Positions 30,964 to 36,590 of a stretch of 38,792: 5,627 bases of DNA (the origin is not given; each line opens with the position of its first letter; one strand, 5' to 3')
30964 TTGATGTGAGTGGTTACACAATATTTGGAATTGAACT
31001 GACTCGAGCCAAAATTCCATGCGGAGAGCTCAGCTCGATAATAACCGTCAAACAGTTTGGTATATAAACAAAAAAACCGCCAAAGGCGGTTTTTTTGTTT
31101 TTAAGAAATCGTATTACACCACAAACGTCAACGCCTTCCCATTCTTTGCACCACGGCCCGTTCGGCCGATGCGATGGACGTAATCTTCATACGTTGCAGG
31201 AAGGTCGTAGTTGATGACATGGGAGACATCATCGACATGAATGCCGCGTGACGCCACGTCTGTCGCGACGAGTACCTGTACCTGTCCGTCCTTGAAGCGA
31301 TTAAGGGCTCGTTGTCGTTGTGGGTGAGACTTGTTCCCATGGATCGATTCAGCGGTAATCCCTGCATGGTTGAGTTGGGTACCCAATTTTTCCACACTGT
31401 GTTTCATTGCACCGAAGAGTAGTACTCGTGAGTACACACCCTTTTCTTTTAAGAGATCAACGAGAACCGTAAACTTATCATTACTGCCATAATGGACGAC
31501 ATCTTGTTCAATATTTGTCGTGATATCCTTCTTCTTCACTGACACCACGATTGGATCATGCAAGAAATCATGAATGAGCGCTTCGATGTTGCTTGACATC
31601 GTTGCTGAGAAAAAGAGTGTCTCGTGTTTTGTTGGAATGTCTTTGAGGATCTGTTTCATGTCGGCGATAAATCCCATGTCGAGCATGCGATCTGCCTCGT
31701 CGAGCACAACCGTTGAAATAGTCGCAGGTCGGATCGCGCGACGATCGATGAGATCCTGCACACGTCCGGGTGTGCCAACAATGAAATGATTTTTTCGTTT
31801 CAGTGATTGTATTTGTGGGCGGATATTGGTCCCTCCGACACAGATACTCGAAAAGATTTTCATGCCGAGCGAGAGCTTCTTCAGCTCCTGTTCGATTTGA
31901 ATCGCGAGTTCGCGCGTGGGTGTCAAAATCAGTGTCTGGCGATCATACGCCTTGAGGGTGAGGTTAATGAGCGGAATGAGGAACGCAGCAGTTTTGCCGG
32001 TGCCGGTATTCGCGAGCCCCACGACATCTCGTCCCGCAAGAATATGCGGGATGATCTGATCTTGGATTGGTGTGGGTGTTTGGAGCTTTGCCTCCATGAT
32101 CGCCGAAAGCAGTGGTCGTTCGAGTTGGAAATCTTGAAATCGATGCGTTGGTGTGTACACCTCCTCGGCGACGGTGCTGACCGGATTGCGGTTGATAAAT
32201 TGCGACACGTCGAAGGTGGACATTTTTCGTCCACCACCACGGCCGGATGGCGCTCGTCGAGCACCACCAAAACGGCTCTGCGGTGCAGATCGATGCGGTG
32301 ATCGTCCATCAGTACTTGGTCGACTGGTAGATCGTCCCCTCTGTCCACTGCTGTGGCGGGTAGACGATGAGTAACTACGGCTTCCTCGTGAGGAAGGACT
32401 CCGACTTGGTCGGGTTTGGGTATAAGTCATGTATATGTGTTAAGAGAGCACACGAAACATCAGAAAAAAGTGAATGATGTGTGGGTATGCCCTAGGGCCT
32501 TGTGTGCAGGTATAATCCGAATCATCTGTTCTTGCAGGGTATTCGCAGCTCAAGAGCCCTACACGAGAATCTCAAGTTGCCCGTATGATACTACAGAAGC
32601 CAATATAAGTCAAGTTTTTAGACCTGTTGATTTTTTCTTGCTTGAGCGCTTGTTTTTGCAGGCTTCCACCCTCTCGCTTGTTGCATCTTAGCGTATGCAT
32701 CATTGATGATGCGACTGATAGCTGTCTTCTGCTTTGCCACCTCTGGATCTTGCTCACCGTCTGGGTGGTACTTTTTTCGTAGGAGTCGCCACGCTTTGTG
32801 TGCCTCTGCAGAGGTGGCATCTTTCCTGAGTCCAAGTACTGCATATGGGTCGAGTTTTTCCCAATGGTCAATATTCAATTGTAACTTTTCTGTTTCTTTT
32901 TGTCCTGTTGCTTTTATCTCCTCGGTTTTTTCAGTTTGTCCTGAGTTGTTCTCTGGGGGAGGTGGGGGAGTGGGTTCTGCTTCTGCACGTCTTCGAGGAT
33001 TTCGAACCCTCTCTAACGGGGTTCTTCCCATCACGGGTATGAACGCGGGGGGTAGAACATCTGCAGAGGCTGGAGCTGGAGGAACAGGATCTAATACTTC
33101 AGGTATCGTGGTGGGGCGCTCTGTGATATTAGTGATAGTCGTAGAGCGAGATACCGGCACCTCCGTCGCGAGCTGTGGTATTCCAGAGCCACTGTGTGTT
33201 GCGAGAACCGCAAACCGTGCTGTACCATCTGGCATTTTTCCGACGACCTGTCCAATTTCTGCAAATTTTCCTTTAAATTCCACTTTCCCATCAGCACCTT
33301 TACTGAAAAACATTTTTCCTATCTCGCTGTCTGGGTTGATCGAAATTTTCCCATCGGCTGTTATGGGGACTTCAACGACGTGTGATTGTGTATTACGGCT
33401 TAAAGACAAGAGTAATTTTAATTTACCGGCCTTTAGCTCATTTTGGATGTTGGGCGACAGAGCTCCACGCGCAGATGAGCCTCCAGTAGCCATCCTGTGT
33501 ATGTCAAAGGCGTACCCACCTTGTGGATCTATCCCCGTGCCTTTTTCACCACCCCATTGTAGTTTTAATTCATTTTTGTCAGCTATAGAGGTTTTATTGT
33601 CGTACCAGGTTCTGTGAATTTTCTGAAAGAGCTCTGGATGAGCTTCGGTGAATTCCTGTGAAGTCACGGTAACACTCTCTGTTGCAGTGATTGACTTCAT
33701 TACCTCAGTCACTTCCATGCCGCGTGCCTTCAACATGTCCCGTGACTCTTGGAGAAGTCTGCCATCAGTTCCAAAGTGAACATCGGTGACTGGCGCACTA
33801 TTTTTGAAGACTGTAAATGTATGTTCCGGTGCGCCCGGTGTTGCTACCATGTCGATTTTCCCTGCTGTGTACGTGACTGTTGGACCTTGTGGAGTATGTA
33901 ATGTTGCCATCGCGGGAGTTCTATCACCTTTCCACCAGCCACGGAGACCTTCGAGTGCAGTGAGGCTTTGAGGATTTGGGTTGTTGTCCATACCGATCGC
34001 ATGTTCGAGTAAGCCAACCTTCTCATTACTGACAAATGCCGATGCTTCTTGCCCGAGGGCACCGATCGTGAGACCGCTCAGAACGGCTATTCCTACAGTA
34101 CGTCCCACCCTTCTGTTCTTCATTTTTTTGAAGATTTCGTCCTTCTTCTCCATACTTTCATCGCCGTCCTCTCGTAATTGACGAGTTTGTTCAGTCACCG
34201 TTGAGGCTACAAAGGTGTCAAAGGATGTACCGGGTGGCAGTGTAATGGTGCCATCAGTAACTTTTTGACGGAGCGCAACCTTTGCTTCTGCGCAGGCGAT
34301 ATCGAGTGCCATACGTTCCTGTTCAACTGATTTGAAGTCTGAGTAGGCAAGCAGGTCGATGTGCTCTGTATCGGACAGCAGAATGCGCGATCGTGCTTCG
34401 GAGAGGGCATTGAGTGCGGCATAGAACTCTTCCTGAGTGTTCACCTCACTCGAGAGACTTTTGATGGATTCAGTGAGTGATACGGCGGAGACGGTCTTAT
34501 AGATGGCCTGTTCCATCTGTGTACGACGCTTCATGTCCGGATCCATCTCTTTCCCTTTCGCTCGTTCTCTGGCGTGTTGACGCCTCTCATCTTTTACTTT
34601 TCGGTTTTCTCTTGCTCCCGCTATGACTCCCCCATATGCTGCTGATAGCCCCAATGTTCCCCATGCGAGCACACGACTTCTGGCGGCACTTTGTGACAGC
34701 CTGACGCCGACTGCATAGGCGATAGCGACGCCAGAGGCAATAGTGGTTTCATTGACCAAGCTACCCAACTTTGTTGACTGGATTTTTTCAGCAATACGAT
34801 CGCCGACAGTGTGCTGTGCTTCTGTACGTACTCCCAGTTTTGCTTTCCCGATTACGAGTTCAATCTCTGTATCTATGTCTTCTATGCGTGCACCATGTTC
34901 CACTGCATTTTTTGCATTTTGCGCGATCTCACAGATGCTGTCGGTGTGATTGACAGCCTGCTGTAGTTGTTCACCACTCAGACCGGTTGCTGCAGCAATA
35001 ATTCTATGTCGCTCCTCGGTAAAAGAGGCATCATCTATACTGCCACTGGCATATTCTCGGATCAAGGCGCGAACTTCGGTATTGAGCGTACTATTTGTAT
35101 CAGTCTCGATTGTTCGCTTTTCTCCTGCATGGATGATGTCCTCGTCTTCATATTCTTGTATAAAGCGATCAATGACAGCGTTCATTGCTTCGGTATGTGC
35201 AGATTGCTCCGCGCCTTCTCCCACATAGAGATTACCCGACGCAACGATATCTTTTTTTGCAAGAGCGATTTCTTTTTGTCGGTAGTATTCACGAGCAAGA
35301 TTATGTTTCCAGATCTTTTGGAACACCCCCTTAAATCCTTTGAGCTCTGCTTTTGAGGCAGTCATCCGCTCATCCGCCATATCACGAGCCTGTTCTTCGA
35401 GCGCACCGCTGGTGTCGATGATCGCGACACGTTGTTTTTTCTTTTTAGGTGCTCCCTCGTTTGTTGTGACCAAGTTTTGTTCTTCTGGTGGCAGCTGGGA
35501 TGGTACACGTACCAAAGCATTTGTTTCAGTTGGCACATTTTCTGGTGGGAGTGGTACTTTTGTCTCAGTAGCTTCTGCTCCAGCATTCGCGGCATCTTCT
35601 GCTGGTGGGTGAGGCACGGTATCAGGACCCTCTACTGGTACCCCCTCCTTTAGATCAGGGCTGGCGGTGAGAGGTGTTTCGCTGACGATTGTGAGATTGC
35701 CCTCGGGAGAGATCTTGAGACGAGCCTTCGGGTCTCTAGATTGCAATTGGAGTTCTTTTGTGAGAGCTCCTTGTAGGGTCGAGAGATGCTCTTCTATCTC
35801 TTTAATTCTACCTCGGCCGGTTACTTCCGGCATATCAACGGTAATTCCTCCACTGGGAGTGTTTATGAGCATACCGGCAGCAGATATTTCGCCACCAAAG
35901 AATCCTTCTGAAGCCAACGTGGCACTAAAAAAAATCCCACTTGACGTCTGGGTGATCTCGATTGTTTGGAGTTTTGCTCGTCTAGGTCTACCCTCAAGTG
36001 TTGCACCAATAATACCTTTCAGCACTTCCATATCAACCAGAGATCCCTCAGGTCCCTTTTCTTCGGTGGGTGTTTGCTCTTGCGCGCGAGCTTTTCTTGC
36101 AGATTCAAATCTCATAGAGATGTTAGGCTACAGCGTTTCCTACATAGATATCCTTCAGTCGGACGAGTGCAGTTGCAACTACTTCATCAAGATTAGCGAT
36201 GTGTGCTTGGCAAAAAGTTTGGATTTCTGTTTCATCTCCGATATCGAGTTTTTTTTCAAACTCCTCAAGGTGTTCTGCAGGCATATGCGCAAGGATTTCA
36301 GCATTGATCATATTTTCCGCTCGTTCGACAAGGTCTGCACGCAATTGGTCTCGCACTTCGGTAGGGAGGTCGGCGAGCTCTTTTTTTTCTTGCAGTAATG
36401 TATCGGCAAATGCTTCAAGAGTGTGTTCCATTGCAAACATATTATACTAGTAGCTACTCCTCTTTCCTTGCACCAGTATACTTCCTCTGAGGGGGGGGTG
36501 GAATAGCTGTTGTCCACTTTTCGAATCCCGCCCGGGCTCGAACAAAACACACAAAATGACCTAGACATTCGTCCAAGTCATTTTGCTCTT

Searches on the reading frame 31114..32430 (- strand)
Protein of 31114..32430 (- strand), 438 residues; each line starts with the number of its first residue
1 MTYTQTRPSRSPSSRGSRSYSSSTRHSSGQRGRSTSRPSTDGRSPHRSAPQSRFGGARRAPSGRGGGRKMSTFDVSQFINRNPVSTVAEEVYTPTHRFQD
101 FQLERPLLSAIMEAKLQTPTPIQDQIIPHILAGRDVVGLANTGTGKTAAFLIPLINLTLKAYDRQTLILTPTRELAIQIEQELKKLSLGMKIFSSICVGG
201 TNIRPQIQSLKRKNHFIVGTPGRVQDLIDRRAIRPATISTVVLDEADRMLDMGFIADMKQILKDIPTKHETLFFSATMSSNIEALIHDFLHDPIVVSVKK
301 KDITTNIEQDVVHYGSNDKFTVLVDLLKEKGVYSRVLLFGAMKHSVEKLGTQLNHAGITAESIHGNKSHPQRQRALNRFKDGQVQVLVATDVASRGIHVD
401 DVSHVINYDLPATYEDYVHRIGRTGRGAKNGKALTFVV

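Call 9: search_protein_families(library=pfam, proteins=[window:31114-32430:-], max_evalue=0.001)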
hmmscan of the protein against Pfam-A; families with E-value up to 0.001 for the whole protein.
window:31114-32430:- (438 aa): 3 families
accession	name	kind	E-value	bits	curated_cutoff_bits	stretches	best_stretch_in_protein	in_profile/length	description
PF00270.35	DEAD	-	3.1e-47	160.8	26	1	120-284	1-166/167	DEAD/DEAH box helicase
PF00271.37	Helicase_C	-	4.7e-31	107.7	23.5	1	319-426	2-108/110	Helicase conserved C-terminal domain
PF04851.21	ResIII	-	9.6e-09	35.8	22.5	1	140-278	30-162/164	Type III restriction enzyme, res subunit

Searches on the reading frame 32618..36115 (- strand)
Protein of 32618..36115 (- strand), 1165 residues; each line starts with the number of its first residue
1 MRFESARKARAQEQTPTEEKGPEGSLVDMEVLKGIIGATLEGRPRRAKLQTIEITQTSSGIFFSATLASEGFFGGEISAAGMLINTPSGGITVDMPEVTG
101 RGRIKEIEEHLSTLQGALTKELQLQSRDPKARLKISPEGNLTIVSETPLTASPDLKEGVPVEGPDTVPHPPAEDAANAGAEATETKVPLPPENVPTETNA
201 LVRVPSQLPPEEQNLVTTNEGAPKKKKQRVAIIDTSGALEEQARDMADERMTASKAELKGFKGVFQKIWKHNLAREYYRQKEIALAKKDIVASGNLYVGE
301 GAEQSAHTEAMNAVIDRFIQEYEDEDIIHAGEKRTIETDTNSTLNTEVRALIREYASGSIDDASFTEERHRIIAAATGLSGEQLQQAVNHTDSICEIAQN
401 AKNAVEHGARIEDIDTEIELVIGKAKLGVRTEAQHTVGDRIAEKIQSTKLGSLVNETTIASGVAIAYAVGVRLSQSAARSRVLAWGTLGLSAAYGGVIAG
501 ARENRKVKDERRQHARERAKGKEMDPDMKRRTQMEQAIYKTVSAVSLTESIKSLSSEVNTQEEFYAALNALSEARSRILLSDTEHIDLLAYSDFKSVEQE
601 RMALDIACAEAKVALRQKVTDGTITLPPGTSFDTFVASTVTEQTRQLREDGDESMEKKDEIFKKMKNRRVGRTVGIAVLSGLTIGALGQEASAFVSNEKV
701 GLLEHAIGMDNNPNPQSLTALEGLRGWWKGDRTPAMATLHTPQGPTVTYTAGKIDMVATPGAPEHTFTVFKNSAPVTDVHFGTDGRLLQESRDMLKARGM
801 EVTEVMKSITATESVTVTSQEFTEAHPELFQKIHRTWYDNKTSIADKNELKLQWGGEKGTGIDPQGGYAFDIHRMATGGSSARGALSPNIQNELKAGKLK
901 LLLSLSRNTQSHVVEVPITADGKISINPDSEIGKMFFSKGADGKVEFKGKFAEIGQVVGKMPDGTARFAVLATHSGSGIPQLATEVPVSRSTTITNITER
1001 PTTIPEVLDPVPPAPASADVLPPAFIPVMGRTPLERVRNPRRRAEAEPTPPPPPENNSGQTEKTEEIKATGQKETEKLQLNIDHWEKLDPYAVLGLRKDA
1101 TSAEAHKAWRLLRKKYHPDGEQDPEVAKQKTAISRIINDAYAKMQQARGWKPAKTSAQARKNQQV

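Call 9: search_protein_families(library=pfam, proteins=[window:32618-36115:-], max_evalue=0.001)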
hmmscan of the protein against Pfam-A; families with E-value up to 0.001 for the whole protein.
window:32618-36115:- (1165 aa): 1 family
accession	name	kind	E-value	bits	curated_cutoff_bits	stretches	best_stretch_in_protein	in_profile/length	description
PF00226.36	DnaJ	-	5.2e-08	33.3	27.8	1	1089-1141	1-50/63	DnaJ domain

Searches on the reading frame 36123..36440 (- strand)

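Call 9: search_protein_families(library=pfam, proteins=[window:36123-36440:-], max_evalue=0.001)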
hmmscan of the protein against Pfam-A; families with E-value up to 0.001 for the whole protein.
window:36123-36440:- (105 aa): 1 family
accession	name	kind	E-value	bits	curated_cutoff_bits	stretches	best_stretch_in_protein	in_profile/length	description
PF18908.5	DUF5663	-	7.7e-09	36.5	23.7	1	18-98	3-83/84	Protein of unknown function (DUF5663)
